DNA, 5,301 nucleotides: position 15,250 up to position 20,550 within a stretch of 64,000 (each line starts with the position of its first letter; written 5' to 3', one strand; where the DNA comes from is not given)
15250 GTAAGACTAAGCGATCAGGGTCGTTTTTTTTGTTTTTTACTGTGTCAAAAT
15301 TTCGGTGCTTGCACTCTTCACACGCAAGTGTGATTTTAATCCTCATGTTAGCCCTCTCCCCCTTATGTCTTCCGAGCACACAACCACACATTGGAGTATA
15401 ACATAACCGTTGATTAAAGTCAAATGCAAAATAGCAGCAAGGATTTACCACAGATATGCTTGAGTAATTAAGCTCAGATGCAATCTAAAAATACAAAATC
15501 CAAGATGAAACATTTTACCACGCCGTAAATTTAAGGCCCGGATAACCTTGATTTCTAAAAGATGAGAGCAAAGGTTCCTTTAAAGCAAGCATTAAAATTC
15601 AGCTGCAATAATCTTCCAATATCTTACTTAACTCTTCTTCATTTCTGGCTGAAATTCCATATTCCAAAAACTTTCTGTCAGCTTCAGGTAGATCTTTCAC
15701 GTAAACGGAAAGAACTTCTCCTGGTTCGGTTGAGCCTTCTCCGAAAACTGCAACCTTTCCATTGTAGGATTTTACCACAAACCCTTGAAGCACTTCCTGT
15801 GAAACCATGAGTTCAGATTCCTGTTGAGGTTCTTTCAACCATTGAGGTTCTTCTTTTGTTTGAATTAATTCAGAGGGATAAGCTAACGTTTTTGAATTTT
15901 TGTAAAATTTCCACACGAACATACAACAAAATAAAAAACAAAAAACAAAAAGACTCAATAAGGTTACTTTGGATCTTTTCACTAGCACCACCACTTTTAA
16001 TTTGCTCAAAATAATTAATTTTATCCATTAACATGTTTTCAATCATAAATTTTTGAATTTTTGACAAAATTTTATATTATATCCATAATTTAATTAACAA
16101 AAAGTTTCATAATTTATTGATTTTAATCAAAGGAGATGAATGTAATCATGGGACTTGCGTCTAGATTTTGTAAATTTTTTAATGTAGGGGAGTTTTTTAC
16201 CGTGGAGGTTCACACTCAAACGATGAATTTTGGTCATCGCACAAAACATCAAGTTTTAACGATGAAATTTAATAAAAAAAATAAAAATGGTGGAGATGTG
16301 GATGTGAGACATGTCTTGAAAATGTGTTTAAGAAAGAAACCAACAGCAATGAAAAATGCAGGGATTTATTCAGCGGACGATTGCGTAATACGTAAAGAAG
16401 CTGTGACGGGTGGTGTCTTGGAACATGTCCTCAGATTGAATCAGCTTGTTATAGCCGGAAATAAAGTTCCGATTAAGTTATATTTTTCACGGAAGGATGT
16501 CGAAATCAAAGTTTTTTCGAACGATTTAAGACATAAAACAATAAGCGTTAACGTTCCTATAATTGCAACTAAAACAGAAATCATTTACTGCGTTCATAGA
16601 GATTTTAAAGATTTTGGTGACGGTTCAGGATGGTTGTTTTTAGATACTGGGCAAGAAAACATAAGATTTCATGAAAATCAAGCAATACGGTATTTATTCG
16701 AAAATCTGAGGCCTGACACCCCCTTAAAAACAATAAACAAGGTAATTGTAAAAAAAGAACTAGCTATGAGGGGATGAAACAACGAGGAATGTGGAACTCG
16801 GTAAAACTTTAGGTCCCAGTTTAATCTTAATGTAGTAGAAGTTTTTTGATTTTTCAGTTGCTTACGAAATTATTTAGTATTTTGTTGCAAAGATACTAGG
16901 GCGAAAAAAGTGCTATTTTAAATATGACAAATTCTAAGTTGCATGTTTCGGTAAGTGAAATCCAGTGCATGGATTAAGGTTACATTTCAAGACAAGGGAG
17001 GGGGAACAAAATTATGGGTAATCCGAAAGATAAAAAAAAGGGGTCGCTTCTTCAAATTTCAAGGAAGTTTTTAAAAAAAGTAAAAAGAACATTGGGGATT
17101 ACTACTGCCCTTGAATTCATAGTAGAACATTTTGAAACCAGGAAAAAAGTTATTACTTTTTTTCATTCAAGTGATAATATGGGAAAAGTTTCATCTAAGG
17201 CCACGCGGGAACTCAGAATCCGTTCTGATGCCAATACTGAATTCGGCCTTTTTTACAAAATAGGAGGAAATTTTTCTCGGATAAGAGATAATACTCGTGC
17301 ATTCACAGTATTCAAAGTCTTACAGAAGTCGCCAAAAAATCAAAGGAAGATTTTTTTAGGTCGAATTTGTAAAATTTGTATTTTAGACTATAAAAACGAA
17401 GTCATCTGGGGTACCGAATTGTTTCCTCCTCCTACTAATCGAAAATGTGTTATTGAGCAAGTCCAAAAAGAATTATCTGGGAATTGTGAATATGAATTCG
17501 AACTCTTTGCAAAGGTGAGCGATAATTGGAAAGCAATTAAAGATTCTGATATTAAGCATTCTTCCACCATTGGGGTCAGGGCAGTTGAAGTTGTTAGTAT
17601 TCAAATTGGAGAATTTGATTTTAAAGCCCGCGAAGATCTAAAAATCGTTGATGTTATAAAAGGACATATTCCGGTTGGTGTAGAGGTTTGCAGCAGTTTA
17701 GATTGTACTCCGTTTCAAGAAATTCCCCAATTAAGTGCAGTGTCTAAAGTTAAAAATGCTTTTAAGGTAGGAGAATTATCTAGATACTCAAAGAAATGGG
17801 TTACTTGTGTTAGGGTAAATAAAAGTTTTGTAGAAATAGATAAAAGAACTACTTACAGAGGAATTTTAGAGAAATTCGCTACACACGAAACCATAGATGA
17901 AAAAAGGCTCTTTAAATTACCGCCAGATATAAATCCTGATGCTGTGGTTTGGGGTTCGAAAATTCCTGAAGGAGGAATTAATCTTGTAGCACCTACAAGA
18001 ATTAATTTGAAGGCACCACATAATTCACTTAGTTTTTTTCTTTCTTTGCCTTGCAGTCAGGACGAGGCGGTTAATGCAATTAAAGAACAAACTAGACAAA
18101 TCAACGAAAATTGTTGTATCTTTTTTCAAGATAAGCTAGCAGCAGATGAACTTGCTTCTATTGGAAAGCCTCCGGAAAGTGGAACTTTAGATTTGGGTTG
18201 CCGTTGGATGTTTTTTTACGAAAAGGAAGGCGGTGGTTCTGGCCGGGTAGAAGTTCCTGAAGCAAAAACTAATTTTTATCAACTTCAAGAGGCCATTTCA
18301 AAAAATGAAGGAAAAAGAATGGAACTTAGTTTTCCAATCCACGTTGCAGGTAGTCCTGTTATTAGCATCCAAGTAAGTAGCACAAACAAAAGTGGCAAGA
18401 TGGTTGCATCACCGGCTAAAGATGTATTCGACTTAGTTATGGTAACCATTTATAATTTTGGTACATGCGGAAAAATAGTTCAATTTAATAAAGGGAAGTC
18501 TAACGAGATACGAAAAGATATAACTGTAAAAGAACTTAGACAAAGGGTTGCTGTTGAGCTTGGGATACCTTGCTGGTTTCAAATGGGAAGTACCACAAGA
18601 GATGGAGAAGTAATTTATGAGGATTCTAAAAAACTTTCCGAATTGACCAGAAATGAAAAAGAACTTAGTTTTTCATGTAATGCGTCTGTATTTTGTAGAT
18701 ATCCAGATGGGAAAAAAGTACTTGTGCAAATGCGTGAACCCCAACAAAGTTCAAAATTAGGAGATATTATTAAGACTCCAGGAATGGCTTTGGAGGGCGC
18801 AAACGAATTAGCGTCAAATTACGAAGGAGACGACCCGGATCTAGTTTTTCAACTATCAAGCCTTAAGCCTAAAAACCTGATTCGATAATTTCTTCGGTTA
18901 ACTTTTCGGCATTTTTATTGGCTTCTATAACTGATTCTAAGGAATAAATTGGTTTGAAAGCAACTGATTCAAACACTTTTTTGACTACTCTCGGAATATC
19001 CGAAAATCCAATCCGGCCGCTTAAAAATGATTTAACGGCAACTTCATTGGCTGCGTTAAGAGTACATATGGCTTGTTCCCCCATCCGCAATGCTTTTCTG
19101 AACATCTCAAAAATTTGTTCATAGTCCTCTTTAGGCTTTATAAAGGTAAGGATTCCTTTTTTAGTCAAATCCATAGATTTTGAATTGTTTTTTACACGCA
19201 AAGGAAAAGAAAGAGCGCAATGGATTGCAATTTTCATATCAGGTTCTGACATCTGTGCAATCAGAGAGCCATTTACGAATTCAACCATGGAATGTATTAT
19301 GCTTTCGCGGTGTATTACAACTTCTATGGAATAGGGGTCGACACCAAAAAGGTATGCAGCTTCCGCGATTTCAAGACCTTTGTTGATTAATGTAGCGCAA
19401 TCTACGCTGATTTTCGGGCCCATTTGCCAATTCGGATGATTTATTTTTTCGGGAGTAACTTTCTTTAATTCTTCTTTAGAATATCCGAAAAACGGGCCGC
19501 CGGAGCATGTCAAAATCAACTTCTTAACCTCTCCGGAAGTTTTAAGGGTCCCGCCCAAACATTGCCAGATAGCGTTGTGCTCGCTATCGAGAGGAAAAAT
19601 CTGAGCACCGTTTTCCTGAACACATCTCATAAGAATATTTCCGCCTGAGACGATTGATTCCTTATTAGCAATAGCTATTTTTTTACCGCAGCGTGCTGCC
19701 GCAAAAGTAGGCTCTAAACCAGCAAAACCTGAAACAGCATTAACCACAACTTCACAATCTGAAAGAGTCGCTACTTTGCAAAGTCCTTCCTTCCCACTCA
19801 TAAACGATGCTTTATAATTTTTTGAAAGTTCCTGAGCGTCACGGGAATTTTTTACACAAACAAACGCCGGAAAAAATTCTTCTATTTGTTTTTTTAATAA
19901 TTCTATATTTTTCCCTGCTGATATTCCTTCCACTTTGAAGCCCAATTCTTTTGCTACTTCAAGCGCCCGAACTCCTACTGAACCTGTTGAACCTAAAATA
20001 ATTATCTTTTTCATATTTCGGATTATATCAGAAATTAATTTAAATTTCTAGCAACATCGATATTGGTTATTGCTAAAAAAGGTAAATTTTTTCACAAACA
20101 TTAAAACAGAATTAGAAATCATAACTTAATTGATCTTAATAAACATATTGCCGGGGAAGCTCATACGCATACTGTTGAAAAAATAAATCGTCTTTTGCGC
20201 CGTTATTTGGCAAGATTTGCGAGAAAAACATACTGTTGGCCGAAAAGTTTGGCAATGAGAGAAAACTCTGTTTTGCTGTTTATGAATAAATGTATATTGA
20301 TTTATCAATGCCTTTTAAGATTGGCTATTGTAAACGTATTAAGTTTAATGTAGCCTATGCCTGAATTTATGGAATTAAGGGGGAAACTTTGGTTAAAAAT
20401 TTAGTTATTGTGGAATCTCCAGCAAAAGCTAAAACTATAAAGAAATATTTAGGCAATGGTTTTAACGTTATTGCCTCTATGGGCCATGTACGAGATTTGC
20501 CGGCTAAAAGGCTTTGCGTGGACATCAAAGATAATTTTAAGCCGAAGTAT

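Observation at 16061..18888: Orphan two-gene module (213 aa + 624 aa) between the nusG/rplKA cluster and dxr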

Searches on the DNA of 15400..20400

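Call 31: search_rna_families(source=window, start=15400, end=20400, threshold=evalue, max_evalue=1)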
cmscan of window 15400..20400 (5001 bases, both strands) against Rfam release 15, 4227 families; matches with E-value up to 1: 1.
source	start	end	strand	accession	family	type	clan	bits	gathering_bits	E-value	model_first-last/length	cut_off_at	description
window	17445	17562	+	RF01593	plasmodium_snoR16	Gene; snRNA; snoRNA; CD-box;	-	26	70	0.55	1-126/126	no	small nucleolar RNA snoR16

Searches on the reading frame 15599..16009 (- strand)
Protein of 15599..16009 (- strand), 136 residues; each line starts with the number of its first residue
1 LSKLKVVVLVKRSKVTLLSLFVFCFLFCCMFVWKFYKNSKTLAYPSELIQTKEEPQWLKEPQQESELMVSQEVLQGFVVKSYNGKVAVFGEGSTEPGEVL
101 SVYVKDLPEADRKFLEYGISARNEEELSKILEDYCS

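Call 3: search_protein_families(library=pfam, proteins=[window:15599-16009:-], max_evalue=1)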
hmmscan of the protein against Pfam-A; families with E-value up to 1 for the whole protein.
window:15599-16009:- (136 aa): 3 families
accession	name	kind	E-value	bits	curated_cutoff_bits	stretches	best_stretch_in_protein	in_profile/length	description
PF08955.15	BofC_C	-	0.0054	17.2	21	1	82-134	17-72/74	BofC C-terminal domain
PF00770.24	Peptidase_C5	-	0.044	13.9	21.3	1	22-80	99-159/179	Adenovirus endoprotease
PF13567.11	DUF4131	-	0.38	10.9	31.6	1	11-40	26-55/165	Domain of unknown function (DUF4131)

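Call 4: search_protein_families(library=ncbifam, proteins=[window:15599-16009:-], max_evalue=1)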
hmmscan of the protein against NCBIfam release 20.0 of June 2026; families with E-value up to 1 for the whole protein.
window:15599-16009:- (136 aa): 0 families

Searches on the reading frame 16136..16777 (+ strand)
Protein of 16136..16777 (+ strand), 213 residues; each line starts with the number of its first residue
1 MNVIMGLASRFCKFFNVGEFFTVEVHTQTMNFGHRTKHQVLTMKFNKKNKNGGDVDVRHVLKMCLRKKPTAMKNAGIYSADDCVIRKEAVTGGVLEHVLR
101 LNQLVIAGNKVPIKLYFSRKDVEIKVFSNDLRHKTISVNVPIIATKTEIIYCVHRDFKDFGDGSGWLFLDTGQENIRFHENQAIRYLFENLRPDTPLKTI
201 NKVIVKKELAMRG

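Call 3: search_protein_families(library=pfam, proteins=[window:16136-16777:+], max_evalue=1)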
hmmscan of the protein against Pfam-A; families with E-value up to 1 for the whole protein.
window:16136-16777:+ (213 aa): 0 families

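Call 4: search_protein_families(library=ncbifam, proteins=[window:16136-16777:+], max_evalue=1)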
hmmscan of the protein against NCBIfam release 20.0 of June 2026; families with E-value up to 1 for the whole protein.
window:16136-16777:+ (213 aa): 0 families

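Call 6: search_solved_structures(query=window:16136-16777:+, max_evalue=10)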
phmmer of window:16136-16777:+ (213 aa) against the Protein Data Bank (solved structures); distinct sequences matched with E-value up to 10: 2.
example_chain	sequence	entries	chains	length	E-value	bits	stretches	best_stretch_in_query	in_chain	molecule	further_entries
4hi1_A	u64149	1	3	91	1.3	11.9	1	21-57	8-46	Acylphosphatase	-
4hi2_A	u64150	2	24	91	1.7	11.5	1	21-57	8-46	Acylphosphatase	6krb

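Call 7: search_protein_families(library=padloc, proteins=[window:16136-16777:+], max_evalue=1)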
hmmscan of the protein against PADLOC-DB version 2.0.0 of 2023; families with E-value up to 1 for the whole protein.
window:16136-16777:+ (213 aa): 0 families

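Call 8: search_protein_families(library=phrogs, proteins=[window:16136-16777:+], max_evalue=1)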
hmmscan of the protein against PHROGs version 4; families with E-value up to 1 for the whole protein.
window:16136-16777:+ (213 aa): 0 families

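Call 11: find_homologous_proteins(query=window:16136-16777:+, max_evalue=0.001)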
Query window:16136-16777:+ (213 aa): 1 proteins with E <= 0.001 among 82 candidates.
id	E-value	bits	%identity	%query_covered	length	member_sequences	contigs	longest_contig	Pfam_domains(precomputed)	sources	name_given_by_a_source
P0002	3.2e-137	473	100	98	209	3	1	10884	-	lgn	-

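Call 20: predict_structure(protein=window:16136-16777:+)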
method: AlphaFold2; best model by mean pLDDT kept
length: 213 residues; sequences in the alignment: 1
mean_pLDDT: 39.2   pTM: 0.29
mean pLDDT of the five models: 39.2, 33.9, 33.6, 31.0, 28.5
residues with pLDDT >= 90: 0; 70-90: 0; 50-70: 33; < 50: 180
segments of 3 or more residues with pLDDT < 50: 1-55, 74-163, 170-174, 188-213
pLDDT, mean of each block of 10 residues (from residue 1): 27 38 41 36 42 47 54 48 36 29 27 28 30 31 36 46 50 49 49 42 41 29
secondary structure, 60 per line:
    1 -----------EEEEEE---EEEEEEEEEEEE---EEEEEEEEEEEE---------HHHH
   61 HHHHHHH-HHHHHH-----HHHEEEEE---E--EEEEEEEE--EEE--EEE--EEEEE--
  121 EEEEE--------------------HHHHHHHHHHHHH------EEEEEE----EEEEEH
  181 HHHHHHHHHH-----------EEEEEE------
elements in order: E12-17 E21-32 E36-47 H57-67 H69-74 E83-87 E94-101 E104-106 E109-111 E114-118 E121-125 H146-158 E165-170 E175-179 H180-190 E202-207

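Call 28: find_related_loci(query=window:16136-16777:+, collection=viral_contigs, flank=5000)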
Query window:16136-16777:+ (213 aa) in viral_contigs; peptide patterns used: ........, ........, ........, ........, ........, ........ (x = any residue, [..] = any of these).
27 stretches matched a pattern, but none encodes a relative of the query by tblastn (E <= 1e-3).

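Call 56: search_dna_similar(query=window:16136-16774:+, collection=phages, mode=protein, max_evalue=1, max_rows=8)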
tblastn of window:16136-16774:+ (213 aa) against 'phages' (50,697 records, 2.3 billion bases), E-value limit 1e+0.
No match.

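Call 57: search_dna_similar(query=window:16136-16774:+, collection=plasmids, mode=protein, max_evalue=1, max_rows=8)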
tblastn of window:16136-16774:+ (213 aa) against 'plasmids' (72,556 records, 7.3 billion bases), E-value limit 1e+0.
No match.
